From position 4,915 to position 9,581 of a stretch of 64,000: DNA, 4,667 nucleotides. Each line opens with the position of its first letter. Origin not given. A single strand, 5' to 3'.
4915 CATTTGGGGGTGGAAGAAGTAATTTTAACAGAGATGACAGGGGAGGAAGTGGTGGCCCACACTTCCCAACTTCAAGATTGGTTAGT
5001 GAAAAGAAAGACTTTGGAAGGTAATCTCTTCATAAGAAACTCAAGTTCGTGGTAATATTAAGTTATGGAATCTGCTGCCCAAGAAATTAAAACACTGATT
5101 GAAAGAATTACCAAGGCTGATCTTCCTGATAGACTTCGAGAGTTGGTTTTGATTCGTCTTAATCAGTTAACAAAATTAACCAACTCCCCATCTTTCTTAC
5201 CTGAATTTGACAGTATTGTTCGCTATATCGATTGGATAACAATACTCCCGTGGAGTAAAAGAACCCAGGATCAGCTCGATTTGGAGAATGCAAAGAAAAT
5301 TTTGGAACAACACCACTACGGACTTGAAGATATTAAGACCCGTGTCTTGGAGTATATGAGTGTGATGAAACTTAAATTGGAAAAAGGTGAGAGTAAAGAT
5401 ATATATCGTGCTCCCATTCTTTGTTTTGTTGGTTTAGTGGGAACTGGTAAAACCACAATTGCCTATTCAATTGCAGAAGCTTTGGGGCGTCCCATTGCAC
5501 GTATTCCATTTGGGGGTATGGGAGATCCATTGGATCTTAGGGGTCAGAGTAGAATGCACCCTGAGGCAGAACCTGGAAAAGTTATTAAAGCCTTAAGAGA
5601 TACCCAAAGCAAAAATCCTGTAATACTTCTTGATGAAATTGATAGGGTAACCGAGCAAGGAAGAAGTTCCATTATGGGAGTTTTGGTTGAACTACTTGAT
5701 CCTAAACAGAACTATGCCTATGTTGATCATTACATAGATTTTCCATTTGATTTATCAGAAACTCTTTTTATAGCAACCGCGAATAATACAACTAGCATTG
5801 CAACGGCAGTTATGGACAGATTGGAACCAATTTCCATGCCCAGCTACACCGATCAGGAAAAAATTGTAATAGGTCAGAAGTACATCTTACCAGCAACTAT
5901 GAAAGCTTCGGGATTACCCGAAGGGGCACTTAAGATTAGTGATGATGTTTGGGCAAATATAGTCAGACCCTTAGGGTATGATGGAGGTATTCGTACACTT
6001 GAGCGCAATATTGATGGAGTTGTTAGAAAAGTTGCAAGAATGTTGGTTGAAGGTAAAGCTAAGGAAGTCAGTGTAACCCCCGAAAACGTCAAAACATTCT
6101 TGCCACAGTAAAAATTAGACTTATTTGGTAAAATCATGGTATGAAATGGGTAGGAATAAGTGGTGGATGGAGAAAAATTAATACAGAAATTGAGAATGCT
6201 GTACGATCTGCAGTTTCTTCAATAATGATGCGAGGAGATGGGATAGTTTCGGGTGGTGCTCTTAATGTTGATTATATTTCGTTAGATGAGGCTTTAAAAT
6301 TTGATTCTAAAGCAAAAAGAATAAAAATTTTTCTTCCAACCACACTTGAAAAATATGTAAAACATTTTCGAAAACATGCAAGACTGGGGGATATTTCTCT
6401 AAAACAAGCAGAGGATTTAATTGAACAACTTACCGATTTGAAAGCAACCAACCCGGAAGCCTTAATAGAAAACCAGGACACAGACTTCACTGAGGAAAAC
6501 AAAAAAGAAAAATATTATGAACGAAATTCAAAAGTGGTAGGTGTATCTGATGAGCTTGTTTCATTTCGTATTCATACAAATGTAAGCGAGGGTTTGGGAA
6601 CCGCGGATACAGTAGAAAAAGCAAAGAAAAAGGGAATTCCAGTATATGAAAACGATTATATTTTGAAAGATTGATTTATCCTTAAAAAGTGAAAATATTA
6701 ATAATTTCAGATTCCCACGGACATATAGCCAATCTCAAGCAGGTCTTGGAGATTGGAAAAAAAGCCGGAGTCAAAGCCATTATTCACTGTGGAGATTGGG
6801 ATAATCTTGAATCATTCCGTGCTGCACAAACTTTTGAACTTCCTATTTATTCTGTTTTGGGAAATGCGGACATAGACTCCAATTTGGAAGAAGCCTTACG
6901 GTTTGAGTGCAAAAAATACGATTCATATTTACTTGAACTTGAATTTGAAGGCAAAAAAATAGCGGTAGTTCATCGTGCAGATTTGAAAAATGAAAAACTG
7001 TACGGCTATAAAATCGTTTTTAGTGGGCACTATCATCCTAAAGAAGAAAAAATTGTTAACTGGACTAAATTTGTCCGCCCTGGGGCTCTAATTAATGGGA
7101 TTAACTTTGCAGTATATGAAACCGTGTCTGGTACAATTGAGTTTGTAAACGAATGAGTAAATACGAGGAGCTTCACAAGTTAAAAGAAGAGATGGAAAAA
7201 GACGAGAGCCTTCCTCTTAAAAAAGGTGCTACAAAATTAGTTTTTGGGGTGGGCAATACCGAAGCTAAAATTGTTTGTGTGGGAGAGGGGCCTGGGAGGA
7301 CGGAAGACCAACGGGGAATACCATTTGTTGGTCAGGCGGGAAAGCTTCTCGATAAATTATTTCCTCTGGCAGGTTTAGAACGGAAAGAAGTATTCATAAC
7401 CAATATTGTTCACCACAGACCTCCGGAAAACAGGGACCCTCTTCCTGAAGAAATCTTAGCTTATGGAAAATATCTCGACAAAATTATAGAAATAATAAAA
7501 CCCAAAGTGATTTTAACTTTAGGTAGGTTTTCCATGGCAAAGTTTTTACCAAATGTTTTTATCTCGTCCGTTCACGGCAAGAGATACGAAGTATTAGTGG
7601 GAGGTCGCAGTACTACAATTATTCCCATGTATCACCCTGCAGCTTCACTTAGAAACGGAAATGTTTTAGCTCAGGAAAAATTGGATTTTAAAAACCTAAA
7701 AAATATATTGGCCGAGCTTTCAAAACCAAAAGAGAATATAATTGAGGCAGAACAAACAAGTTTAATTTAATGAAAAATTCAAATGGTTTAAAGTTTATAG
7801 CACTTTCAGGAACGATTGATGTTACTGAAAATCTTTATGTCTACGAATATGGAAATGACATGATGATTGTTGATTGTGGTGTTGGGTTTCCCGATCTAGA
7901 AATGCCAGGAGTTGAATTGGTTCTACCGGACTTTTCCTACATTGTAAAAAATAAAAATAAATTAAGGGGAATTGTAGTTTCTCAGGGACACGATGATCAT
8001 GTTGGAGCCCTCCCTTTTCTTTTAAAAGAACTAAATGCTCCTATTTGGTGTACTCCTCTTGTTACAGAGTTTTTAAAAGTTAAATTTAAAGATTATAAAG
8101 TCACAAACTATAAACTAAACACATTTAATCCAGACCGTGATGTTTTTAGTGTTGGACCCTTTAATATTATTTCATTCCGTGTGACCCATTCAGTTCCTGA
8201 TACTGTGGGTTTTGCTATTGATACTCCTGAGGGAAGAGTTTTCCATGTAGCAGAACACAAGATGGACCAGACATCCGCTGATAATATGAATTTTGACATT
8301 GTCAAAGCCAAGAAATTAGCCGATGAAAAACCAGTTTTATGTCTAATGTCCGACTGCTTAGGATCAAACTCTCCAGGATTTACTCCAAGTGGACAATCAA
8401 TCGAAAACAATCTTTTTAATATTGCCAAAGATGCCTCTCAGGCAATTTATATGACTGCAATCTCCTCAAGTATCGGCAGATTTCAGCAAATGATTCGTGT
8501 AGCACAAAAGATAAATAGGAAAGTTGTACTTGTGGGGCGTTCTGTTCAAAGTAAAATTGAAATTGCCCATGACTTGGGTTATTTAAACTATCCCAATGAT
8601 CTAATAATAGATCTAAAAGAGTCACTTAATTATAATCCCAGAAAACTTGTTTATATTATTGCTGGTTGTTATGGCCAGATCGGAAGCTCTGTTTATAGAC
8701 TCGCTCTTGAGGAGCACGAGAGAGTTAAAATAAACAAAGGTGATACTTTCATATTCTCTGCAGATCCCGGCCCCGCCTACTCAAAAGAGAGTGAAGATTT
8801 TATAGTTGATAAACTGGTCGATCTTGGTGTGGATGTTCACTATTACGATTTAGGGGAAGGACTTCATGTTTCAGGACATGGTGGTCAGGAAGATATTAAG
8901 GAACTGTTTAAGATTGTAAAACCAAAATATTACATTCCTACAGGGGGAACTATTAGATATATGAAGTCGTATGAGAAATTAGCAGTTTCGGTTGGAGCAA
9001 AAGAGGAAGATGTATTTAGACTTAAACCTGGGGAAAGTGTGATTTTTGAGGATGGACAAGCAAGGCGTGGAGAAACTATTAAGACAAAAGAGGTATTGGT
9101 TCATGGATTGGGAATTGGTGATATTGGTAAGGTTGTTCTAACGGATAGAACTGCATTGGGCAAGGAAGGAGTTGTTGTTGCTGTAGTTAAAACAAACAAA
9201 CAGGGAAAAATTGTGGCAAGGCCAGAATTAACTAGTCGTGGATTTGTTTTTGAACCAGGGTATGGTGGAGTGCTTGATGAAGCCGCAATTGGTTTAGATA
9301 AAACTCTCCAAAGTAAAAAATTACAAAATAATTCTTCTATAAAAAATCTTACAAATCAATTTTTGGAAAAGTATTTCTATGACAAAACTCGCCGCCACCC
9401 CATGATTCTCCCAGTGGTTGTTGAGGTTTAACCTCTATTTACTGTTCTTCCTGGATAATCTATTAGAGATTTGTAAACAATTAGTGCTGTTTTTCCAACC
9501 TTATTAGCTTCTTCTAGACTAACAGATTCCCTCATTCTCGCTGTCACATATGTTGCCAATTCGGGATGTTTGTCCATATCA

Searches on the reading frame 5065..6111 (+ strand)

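Call 32: search_protein_families(library=pfam, proteins=[window:5065-6111:+], max_evalue=0.001)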
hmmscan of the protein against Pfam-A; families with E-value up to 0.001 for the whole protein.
window:5065-6111:+ (348 aa): 5 families
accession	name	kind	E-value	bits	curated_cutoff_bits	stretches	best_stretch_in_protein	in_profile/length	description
PF00004.35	AAA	-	8.8e-17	62.2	21.2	1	119-255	1-125/131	ATPase family associated with various cellular activities (AAA)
PF22667.2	Lon_lid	-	1.5e-10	41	27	1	280-334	1-56/57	Lon protease AAA+ ATPase lid domain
PF07728.20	AAA_5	-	9.5e-09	35.8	22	1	119-243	2-125/139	AAA domain (dynein-related subfamily)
PF13401.12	AAA_22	-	0.0003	21.5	27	0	115-211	4-108/130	AAA domain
PF07726.17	AAA_3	-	0.00054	20.3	27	1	123-209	6-88/131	ATPase family associated with various cellular activities (AAA)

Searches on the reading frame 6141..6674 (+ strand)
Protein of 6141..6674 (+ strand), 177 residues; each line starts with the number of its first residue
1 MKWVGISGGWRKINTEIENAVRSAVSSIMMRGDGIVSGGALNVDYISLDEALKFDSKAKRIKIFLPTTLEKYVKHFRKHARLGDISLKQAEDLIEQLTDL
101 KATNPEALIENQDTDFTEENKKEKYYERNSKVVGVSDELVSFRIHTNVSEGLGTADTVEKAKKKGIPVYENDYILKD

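Call 32: search_protein_families(library=pfam, proteins=[window:6141-6674:+], max_evalue=0.001)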
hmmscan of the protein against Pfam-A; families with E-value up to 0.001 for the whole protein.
window:6141-6674:+ (177 aa): 1 family
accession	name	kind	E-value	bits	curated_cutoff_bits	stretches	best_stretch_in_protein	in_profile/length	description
PF02481.21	DNA_processg_A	-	3.2e-05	23.7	29.6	0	9-57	51-99/212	DNA recombination-mediator protein A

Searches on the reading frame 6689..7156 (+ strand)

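Call 32: search_protein_families(library=pfam, proteins=[window:6689-7156:+], max_evalue=0.001)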
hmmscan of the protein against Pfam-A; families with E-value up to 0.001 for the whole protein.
window:6689-7156:+ (155 aa): 2 families
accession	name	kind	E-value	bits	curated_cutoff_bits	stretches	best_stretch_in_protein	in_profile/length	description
PF12850.12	Metallophos_2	-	2.5e-23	83.2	27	1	1-135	1-136/154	Calcineurin-like phosphoesterase superfamily domain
PF00149.33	Metallophos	-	5.8e-10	40.4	21.5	1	1-83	1-85/191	Calcineurin-like phosphoesterase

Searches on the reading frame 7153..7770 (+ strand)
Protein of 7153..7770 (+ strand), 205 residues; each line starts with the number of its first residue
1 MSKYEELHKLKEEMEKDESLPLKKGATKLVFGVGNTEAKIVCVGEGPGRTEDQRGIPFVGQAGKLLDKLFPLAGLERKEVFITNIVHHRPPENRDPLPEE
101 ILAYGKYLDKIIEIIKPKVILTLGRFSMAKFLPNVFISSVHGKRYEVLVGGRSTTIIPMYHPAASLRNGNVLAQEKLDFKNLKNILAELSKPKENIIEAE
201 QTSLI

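Call 32: search_protein_families(library=pfam, proteins=[window:7153-7770:+], max_evalue=0.001)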
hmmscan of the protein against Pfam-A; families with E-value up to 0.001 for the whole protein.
window:7153-7770:+ (205 aa): 1 family
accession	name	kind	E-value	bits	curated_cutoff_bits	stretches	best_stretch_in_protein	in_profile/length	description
PF03167.25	UDG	-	8.4e-31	107.4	24.3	1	31-171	1-127/141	Uracil DNA glycosylase superfamily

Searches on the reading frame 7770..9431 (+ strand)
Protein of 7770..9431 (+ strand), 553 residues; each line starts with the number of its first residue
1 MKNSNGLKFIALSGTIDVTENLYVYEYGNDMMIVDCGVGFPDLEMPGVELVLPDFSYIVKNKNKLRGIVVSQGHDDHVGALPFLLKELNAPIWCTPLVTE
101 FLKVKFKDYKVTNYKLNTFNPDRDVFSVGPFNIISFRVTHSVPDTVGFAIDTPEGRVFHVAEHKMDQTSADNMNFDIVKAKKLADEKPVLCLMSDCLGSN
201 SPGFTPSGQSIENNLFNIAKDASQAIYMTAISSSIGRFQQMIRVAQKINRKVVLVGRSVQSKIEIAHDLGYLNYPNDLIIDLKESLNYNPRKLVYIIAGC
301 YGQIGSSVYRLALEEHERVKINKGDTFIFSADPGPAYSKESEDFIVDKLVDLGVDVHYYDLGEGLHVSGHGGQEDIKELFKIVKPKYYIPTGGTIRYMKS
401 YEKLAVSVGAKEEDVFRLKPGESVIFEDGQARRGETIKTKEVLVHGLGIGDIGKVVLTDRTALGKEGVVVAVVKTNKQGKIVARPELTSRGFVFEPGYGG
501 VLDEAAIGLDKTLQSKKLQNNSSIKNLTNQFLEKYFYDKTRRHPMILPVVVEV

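Call 32: search_protein_families(library=pfam, proteins=[window:7770-9431:+], max_evalue=0.001)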
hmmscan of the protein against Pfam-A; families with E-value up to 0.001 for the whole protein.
window:7770-9431:+ (553 aa): 5 families
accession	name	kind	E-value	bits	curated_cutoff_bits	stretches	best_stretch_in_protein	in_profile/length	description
PF22505.1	RNase_J_b_CASP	-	6.9e-26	90.9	27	1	226-339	4-117/126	Ribonuclease J, beta-CASP domain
PF17770.6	RNase_J_C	-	1.8e-19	71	23.8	1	456-553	1-102/102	Ribonuclease J C-terminal domain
PF12706.13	Lactamase_B_2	-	1.5e-08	35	27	1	56-161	23-141/200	Beta-lactamase superfamily domain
PF00753.33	Lactamase_B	-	5.4e-07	30.2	22.7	1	20-157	6-144/196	Metallo-beta-lactamase superfamily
PF07521.17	RMMBL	-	5.1e-05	23.6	21.6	1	366-406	13-54/63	Zn-dependent metallo-hydrolase RNA specificity domain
